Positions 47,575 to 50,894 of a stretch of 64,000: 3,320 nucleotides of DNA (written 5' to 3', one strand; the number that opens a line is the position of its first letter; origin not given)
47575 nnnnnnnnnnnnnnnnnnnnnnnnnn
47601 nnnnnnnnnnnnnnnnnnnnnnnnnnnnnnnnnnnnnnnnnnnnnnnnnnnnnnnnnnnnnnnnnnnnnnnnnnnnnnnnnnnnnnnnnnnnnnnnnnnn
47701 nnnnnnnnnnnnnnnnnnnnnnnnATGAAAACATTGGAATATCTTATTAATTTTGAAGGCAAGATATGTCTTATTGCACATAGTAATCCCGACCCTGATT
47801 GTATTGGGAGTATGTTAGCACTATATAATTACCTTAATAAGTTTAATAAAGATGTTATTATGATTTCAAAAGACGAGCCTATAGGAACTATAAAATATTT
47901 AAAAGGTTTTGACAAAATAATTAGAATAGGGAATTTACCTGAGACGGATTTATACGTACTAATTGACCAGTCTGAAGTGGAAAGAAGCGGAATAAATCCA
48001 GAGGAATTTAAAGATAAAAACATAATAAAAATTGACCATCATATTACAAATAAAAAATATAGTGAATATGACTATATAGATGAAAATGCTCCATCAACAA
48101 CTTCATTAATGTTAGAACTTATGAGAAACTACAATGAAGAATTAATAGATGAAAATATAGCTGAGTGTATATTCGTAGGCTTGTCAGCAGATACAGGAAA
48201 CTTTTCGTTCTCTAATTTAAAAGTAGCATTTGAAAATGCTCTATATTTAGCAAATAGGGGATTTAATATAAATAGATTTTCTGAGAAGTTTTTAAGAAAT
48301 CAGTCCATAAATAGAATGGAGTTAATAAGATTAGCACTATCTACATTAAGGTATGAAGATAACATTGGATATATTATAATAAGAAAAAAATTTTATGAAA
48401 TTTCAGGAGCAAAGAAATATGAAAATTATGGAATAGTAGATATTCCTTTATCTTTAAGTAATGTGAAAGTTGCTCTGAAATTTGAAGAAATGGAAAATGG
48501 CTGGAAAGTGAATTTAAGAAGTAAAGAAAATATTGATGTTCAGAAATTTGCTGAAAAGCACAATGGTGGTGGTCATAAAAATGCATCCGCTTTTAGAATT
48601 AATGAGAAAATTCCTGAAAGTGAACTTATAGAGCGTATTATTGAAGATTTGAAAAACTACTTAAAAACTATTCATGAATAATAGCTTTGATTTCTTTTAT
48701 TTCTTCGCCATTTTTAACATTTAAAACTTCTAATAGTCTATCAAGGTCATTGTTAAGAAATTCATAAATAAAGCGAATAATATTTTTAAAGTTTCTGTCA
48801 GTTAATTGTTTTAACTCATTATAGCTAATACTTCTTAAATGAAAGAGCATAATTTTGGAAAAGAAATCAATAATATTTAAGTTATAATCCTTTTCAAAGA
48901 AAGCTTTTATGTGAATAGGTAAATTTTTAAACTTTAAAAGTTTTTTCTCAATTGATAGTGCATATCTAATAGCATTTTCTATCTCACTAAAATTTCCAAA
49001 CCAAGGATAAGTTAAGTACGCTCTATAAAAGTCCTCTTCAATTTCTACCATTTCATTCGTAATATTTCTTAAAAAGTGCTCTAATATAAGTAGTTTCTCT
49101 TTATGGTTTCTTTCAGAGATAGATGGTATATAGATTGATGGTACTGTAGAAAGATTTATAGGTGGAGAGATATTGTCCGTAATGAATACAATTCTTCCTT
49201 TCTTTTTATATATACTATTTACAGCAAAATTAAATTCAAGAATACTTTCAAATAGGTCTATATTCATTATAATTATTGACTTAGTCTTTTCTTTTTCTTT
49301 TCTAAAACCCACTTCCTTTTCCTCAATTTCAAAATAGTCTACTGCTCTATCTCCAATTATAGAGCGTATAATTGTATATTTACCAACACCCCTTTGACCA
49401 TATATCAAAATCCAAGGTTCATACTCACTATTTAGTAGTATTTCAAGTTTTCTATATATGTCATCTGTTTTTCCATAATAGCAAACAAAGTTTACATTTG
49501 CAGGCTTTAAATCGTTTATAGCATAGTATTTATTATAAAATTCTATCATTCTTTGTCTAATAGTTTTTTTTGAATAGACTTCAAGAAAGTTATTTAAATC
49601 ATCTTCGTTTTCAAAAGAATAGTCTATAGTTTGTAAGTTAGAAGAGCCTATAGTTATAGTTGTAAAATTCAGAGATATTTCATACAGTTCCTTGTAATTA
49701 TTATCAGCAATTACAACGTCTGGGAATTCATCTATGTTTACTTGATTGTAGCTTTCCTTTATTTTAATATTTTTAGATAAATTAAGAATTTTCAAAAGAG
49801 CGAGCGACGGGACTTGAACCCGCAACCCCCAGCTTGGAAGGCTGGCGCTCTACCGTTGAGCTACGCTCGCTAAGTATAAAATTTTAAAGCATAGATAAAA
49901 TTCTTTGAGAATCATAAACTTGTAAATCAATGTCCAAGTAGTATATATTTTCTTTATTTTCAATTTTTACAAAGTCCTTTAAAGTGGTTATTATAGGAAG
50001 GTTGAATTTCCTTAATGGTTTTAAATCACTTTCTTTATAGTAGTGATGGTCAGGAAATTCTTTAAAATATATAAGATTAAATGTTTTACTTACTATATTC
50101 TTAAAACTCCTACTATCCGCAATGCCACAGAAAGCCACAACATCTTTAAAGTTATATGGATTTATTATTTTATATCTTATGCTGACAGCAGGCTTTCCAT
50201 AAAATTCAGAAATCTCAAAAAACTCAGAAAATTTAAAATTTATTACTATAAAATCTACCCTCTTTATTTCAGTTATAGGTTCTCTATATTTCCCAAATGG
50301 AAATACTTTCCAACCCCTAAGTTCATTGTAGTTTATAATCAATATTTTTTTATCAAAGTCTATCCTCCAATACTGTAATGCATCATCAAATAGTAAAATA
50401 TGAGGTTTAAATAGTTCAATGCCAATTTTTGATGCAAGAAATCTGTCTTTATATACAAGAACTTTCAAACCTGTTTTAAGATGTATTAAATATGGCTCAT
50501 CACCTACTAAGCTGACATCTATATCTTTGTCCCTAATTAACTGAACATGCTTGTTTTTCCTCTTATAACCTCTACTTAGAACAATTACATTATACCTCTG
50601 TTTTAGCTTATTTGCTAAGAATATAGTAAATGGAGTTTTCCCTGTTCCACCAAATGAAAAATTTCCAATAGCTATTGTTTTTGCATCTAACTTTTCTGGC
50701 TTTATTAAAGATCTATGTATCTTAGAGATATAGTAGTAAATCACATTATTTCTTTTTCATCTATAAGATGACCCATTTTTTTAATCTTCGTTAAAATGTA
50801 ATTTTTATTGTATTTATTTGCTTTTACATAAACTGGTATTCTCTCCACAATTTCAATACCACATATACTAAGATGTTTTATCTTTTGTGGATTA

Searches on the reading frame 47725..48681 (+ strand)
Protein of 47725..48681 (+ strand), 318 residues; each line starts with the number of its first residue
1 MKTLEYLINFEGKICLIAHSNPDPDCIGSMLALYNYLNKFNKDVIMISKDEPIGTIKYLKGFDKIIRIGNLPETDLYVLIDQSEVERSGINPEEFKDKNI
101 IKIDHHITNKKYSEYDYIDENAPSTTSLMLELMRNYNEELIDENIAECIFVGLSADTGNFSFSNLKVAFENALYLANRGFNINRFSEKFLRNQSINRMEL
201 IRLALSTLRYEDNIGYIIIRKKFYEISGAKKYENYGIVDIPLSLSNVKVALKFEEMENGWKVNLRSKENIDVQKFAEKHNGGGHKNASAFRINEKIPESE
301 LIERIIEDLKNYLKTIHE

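Call 7: search_protein_families(library=pfam, proteins=[window:47725-48681:+])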
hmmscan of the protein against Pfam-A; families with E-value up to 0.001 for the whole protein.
window:47725-48681:+ (318 aa): 2 families
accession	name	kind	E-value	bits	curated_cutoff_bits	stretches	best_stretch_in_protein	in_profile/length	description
PF01368.27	DHH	-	2.1e-19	70.5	28.1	1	13-152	1-124/125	DHH family, N-terminal domain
PF02272.25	DHHA1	-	2.6e-12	47.5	25.9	1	237-314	21-101/102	DHHA1 domain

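Call 12: find_encoding_contigs(protein=window:47725-48678:+, flank=5000, max_places=6)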
Protein window:47725-48678:+ (318 aa): 1 contig read that carries it; 1 place shown.
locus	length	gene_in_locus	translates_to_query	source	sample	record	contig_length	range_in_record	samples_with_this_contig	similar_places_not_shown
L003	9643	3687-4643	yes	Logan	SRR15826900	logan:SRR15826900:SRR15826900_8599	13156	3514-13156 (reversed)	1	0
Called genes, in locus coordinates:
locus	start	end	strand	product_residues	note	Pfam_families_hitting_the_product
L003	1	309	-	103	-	?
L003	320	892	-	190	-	-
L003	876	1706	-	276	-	PF02470:MlaD, PF28544:Helical_needle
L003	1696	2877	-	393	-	PF00108:Thiolase_N, PF00109:ketoacyl-synt (faint), PF02803:Thiolase_C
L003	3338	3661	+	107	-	-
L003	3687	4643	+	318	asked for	PF01368:DHH, PF02272:DHHA1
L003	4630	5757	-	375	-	PF25601:AAA_lid_14 (faint)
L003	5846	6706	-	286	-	PF02606:LpxK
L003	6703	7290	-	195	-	PF00925:GTP_cyclohydro2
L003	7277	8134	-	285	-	PF16881:LIAS_N (weak), PF04055:Radical_SAM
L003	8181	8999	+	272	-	-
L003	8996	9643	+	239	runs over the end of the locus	-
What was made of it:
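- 48668..49795 (-): AAA+-lid-domain protein (375 aa), start TTG 49795-49793, 3 nt after the tRNA-Gly discriminator. A gene caller placed the same start in L003 (call 12).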

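Call 63: search_protein_families(library=ncbifam, proteins=[window:47725-48678:+], max_evalue=0.001)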
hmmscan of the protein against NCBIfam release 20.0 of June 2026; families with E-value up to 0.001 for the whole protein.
window:47725-48678:+ (318 aa): 4 families
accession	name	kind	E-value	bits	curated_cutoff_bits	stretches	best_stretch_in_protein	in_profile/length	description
NF053633.1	OlncasPapPhNrnA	equivalog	1.7e-28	99.4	350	1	12-312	17-314/317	bifunctional oligoribonuclease/PAP phosphatase NrnA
NF011110.0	PRK14538.1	equivalog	1.3e-15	56.7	707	1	97-314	469-679/838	putative bifunctional signaling protein/50S ribosomal protein L9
NF003877.0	PRK05427.1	equivalog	3.5e-06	26.7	283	1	13-160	3-152/308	manganese-dependent inorganic pyrophosphatase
NF041569.1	A-tRNAntase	equivalog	0.00085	17.7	1440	0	17-209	5-203/880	A-adding tRNA nucleotidyltransferase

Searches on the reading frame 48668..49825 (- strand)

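Call 7: search_protein_families(library=pfam, proteins=[window:48668-49825:-])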
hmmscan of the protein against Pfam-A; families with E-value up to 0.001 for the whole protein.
window:48668-49825:- (385 aa): 1 family
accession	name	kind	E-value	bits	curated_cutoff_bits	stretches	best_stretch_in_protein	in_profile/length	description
PF25601.1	AAA_lid_14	-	1.7e-05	25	27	1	246-307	9-75/87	AAA+ ATPase lid domain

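Call 63: search_protein_families(library=ncbifam, proteins=[window:48671-49795:-], max_evalue=0.001)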
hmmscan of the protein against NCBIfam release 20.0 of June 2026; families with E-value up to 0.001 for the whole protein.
window:48671-49795:- (375 aa): 1 family
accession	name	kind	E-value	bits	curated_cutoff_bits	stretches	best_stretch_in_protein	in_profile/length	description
NF008485.2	PRK11388.1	equivalog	5.7e-06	24.9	551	1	220-298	496-577/643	dihydroxyacetone kinase operon transcriptional regulator DhaR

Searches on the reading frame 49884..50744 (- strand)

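Call 7: search_protein_families(library=pfam, proteins=[window:49884-50744:-])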
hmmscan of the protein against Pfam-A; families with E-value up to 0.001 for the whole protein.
window:49884-50744:- (286 aa): 1 family
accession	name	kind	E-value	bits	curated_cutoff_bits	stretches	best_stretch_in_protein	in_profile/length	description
PF02606.20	LpxK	-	3.2e-56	191.3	27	1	8-283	17-320/328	Tetraacyldisaccharide-1-P 4'-kinase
